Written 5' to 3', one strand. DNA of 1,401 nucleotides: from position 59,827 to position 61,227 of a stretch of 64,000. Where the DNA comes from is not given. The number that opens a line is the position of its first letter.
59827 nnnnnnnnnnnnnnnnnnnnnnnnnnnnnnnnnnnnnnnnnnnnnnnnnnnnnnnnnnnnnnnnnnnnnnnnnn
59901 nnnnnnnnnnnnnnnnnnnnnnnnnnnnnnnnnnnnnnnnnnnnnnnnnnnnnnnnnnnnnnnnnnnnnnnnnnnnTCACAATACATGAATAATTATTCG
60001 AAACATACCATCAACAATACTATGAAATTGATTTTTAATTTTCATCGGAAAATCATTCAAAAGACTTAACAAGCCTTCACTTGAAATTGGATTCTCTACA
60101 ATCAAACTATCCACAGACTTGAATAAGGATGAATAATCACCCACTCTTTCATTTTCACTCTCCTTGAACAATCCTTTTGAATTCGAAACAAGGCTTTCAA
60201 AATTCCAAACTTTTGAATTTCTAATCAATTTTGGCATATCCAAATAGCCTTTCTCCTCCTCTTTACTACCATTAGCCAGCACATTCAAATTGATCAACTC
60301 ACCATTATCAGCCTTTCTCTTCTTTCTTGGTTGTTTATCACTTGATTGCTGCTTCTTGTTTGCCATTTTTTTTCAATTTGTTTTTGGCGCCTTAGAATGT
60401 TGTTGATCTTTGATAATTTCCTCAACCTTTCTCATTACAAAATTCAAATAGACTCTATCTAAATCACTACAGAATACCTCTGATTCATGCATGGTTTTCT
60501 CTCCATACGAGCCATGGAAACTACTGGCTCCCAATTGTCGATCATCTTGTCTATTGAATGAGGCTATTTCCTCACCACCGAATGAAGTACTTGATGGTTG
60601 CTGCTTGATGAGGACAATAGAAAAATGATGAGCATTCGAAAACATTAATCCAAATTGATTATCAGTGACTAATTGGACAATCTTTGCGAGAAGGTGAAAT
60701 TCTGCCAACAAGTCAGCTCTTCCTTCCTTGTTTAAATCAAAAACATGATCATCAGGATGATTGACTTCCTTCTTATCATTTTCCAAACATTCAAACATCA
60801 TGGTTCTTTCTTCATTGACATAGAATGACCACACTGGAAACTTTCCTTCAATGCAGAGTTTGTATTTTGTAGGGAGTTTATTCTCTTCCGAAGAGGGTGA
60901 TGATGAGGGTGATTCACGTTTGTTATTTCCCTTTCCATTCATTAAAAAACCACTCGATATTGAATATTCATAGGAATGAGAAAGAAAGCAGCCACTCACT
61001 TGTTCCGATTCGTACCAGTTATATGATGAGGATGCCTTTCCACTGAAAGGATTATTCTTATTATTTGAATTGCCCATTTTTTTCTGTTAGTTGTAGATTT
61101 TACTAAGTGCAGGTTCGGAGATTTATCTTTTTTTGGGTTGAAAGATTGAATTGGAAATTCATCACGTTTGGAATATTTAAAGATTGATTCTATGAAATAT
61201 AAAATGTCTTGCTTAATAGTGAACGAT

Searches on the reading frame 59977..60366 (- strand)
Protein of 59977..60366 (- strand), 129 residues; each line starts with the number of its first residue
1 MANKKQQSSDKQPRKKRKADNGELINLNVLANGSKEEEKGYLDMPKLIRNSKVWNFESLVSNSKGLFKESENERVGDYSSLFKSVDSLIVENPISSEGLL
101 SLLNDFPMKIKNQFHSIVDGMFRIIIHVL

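Call 5: search_protein_families(library=pfam, proteins=[window:59977-60366:-], max_evalue=0.1)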
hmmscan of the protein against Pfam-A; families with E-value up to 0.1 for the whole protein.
window:59977-60366:- (129 aa): 0 families

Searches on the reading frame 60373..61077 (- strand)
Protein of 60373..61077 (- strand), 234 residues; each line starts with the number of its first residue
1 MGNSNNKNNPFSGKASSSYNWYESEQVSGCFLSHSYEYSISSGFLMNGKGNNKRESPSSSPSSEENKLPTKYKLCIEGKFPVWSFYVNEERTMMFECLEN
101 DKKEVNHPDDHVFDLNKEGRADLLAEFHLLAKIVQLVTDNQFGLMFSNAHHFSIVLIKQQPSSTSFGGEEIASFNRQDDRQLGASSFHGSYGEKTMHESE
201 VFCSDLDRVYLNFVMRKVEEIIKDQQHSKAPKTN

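Call 5: search_protein_families(library=pfam, proteins=[window:60373-61077:-], max_evalue=0.1)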
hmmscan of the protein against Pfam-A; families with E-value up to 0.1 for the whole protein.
window:60373-61077:- (234 aa): 0 families

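Call 6: find_encoding_contigs(protein=window:60376-61077:-, flank=5000, max_places=4)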
Protein window:60376-61077:- (234 aa): no gene with exactly this product is on record in the collection.

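Call 7: find_homologous_proteins(query=window:60376-61077:-, max_evalue=0.01)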
Query window:60376-61077:-: 223 candidates shared short words with the query, none scored E <= 0.01.

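Call 26: search_protein_representatives(protein=window:60376-61077:-)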
Query: 234 residues. Proteins with E-value up to 0.001 (for the whole library): 3; up to 1e-10: 1; up to 1e-30: 0. The best 3 are listed.
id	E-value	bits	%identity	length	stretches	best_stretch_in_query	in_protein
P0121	9.5e-21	91.0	67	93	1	159-227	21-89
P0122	3.7e-10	56.3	36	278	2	125-226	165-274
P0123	2.1e-04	37.5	32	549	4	111-154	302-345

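Call 29: list_cluster_members(proteins=[P0121, P0122, P0123])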
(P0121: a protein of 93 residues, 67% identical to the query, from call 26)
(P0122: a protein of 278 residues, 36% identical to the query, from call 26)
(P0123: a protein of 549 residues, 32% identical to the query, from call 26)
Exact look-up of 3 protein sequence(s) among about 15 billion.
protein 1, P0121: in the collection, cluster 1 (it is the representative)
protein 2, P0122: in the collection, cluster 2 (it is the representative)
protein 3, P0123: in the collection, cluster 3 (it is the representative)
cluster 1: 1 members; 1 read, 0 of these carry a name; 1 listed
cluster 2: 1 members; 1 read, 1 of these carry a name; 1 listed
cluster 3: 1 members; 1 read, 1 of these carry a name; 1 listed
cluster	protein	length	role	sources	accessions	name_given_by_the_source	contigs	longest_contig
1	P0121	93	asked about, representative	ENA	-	-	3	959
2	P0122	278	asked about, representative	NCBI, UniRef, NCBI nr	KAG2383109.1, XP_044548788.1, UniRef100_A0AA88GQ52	hypothetical protein C9374_004446 [Naegleria lovaniensis] | Uncharacterized protein n=1 Tax=Naegleria lovaniensis TaxID=51637 RepID=A0AA88GQ52_NAELO | uncharacterized protein C9374_004446 [Naegleria lovaniensis]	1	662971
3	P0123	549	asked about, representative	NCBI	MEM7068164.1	MAG: FG-GAP-like repeat-containing protein, partial [Pseudomonadota bacterium]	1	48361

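Call 30: find_encoding_contigs(protein=P0122, flank=10000, max_places=3)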
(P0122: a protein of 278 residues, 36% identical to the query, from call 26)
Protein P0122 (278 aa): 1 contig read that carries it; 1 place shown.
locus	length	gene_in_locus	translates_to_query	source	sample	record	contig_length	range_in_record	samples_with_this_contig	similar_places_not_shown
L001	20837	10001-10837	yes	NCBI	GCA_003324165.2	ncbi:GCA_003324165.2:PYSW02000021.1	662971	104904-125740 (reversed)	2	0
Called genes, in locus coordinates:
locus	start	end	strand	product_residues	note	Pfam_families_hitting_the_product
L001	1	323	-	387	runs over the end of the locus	PF01053:Cys_Met_Meta_PP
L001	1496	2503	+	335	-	-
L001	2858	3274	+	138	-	-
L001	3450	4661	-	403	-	-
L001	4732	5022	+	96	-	-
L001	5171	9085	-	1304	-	PF23381:Beta-prop_IFT122_1st, PF24814:WD40_Prp19, PF25175:Beta-prop_WDR5, PF23414:Beta-prop_EML_2, PF25174:Beta-prop_THOC3, PF24807:WD40_CDC20-Fz, PF25173:Beta-prop_WDR3_1st, PF25175:Beta-prop_WDR5, +13 more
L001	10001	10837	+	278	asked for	-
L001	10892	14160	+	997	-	-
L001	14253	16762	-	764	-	PF13854:Kelch_HCF, PF13415:Beta-prop_FBX42, PF24681:Kelch_KLHDC2_KLHL20_DRC7, PF24981:Beta-prop_ATRN-LZTR1, PF13418:Beta-prop_TYW4, PF24981:Beta-prop_ATRN-LZTR1, PF00071:Ras, PF08477:Roc, +7 more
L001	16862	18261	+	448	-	PF25390:WD40_RLD, PF13540:RCC1_2 (weak)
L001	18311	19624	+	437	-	PF13921:Myb_DNA-bind_6 (faint)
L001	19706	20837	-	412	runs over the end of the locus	-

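Call 31: find_encoding_contigs(protein=P0121, flank=5000, max_places=5)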
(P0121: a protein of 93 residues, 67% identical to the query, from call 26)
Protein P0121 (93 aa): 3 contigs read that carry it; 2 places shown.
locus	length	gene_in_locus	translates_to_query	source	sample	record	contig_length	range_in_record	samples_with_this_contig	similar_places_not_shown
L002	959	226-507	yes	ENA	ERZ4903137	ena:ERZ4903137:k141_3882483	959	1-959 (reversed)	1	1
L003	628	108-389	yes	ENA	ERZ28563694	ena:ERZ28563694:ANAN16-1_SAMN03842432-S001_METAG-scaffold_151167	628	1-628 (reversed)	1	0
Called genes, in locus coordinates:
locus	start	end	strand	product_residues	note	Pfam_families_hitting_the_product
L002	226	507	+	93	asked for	-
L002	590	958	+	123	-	?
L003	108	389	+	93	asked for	-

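Call 53: find_related_loci(query=A2, collection=metagenome_contigs, flank=3000)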
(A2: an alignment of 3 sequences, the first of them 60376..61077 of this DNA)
Query A2 (234 aa) in metagenome_contigs; peptide patterns used: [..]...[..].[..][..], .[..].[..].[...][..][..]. (x = any residue, [..] = any of these).
544 stretches matched a pattern, but none encodes a relative of the query by tblastn (E <= 1e-3).

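Call 70: predict_structure(alignment_id=A2)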
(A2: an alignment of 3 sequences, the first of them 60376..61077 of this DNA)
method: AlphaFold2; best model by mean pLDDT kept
length: 234 residues; sequences in the alignment: 3
mean_pLDDT: 39.1   pTM: 0.28
mean pLDDT of the five models: 39.1, 37.3, 37.0, 35.1, 34.8
residues with pLDDT >= 90: 0; 70-90: 0; 50-70: 3; < 50: 231
segments of 3 or more residues with pLDDT < 50: 1-20, 22-226, 229-234
pLDDT, mean of each block of 10 residues (from residue 1): 35 37 46 44 42 33 38 38 38 36 30 31 46 44 32 40 41 44 38 40 43 39 45 42
secondary structure, 60 per line:
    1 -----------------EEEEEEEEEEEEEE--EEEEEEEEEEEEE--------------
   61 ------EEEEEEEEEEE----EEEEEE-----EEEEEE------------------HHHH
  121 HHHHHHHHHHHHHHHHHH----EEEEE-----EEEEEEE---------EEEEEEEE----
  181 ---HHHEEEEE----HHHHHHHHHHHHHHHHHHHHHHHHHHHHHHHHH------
elements in order: E18-31 E34-46 E67-77 E82-87 E93-98 H117-138 E143-147 E153-159 E169-176 E187-191 H196-228
